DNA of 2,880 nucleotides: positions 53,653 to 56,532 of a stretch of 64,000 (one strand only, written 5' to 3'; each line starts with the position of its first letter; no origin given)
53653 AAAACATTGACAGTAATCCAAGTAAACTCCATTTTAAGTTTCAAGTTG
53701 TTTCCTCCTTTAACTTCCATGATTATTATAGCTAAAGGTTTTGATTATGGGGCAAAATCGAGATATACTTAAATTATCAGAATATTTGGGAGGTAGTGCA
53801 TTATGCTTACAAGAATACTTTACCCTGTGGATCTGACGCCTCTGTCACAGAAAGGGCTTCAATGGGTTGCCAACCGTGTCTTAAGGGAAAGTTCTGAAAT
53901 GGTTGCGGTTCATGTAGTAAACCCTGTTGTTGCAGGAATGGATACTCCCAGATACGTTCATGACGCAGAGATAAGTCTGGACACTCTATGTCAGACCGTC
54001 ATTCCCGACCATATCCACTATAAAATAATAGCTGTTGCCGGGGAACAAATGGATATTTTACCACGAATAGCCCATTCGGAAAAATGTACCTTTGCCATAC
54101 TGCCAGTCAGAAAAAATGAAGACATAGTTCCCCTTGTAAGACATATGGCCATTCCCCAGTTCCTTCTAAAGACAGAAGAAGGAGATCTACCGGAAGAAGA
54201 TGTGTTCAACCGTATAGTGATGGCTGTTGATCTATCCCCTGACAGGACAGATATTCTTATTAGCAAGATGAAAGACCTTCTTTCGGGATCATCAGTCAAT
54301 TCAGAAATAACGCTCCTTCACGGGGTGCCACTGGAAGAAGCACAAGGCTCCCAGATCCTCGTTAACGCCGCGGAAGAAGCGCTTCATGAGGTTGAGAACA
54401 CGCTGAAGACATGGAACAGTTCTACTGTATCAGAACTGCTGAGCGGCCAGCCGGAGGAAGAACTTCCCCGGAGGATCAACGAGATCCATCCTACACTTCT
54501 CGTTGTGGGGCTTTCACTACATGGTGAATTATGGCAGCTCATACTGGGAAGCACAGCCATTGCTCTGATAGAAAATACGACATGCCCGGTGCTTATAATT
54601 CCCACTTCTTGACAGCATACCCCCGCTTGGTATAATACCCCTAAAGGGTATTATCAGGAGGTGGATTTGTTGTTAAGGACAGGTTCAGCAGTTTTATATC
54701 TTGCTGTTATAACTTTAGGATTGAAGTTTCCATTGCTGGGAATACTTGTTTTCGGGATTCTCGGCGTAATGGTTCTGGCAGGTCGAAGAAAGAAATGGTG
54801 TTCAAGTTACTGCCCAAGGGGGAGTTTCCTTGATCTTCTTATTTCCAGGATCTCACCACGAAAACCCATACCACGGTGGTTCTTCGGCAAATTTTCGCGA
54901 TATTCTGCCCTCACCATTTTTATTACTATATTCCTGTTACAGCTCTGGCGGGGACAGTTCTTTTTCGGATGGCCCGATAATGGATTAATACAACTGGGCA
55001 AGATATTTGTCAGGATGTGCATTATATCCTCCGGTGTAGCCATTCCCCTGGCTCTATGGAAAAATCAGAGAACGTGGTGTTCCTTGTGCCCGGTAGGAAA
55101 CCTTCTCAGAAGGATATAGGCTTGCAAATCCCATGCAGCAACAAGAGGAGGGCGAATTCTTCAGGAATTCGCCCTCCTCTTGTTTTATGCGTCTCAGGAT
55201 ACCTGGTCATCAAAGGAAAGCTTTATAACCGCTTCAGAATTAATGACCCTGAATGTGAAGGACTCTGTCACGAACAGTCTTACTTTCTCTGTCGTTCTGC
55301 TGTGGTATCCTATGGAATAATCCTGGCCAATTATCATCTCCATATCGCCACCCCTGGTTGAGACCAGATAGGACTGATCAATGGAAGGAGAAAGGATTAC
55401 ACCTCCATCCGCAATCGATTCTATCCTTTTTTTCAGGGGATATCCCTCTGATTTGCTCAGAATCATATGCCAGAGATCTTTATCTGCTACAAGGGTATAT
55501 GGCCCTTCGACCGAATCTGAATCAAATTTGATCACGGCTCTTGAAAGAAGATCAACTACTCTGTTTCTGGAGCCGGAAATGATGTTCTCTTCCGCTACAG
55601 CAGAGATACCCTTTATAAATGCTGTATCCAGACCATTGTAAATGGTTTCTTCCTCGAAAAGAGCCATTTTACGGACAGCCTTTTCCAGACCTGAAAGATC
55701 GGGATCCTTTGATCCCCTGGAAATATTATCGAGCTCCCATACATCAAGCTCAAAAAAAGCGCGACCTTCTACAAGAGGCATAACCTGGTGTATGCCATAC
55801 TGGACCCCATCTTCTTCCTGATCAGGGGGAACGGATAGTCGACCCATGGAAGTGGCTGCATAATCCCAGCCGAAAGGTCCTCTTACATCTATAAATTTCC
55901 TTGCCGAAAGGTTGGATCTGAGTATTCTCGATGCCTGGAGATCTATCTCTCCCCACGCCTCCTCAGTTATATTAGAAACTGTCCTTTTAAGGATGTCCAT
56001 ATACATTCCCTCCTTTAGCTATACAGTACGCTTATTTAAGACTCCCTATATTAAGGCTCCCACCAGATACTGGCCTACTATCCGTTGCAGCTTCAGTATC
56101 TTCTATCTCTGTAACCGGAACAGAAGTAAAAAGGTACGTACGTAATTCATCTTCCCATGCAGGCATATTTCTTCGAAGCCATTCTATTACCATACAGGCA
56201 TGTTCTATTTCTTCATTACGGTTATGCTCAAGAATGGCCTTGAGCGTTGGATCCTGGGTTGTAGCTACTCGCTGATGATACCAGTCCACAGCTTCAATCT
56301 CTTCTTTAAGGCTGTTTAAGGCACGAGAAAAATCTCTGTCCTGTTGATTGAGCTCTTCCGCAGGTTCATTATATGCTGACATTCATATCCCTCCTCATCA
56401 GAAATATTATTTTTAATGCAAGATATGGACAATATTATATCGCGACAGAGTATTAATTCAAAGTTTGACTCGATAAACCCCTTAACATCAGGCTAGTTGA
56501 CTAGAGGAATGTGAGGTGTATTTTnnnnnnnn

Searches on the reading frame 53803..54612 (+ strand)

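Call 3: search_protein_families(library=pfam, proteins=[window:53803-54612:+], max_evalue=0.01)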
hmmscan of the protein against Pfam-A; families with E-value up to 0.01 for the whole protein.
window:53803-54612:+ (269 aa): 1 family
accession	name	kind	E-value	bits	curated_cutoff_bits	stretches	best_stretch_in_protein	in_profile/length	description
PF00582.32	Usp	-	5.5e-22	79.3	24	2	135-267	2-141/141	Universal stress protein family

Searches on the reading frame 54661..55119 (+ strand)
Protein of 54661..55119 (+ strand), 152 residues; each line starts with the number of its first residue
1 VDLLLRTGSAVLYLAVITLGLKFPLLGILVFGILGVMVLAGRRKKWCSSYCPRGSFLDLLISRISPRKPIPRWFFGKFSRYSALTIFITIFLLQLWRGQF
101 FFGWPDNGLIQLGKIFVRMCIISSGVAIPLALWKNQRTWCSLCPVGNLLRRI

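Call 3: search_protein_families(library=pfam, proteins=[window:54661-55119:+], max_evalue=0.01)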
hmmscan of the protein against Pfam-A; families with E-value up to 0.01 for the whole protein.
window:54661-55119:+ (152 aa): 1 family
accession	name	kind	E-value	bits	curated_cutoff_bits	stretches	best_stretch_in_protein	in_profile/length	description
PF12801.12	Fer4_5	-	8.5e-08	32.5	22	1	24-69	3-46/48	4Fe-4S binding domain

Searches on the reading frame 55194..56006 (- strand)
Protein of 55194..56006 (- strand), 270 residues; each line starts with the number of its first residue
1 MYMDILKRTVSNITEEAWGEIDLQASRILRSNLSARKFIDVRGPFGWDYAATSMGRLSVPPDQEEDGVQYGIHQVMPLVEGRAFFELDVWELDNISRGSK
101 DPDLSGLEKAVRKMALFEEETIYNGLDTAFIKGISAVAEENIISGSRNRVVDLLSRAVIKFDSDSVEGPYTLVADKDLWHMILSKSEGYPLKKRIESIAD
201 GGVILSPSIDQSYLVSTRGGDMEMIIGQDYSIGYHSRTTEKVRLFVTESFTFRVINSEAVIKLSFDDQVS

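Call 3: search_protein_families(library=pfam, proteins=[window:55194-56006:-], max_evalue=0.01)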
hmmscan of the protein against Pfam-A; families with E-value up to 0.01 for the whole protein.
window:55194-56006:- (270 aa): 1 family
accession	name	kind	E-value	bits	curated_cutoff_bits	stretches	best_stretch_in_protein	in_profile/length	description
PF04454.18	Linocin_M18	-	1.3e-73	247.8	24.3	1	3-251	1-253/253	Encapsulating protein for peroxidase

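Call 4: search_protein_families(library=ncbifam, proteins=[window:55194-56006:-], max_evalue=0.01)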
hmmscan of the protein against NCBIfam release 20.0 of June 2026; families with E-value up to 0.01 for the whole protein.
window:55194-56006:- (270 aa): 1 family
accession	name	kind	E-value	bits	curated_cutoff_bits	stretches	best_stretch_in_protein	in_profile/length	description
NF041155.2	encap_f1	equivalog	1.7e-74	250.5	100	1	6-263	1-261/261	family 1 encapsulin nanocompartment shell protein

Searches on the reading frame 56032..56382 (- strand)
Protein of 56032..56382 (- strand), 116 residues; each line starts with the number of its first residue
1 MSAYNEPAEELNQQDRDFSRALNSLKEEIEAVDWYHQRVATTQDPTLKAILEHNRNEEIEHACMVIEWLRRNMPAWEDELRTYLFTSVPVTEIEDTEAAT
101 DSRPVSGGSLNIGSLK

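Call 3: search_protein_families(library=pfam, proteins=[window:56032-56382:-], max_evalue=0.01)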
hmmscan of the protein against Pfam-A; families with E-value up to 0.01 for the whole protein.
window:56032-56382:- (116 aa): 3 families
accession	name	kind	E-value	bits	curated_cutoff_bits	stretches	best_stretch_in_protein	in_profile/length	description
PF22277.2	EncFtn-like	-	2.3e-41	139.9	27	1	4-86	2-84/85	EncFtn-like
PF10062.14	DUF2300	-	0.0044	17.6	25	0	59-82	42-65/127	Predicted secreted protein (DUF2300)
PF17140.10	DUF5113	-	0.0051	17.3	27.1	1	2-70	9-72/161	Domain of unknown function (DUF5113)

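Call 4: search_protein_families(library=ncbifam, proteins=[window:56032-56382:-], max_evalue=0.01)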
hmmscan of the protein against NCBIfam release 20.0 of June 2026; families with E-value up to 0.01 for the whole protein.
window:56032-56382:- (116 aa): 3 families
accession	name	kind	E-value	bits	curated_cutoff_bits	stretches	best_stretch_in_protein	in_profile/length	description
TIGR04535.1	ferrit_encaps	subfamily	8.5e-48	161.1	125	1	4-116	1-114/114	encapsulin-associated ferritin-like protein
NF058679.1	EncB_fam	subfamily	6e-19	68.2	90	1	13-115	17-117/117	encapsulin nanocompartment ferritin-likeEncB family encapsulin nanocompartment ferritin-like cargo protein cargo protein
NF058678.1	EncB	exception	0.0067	16.6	210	1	12-70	6-64/160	encapsulin nanocompartment ferritin-like cargo protein EncB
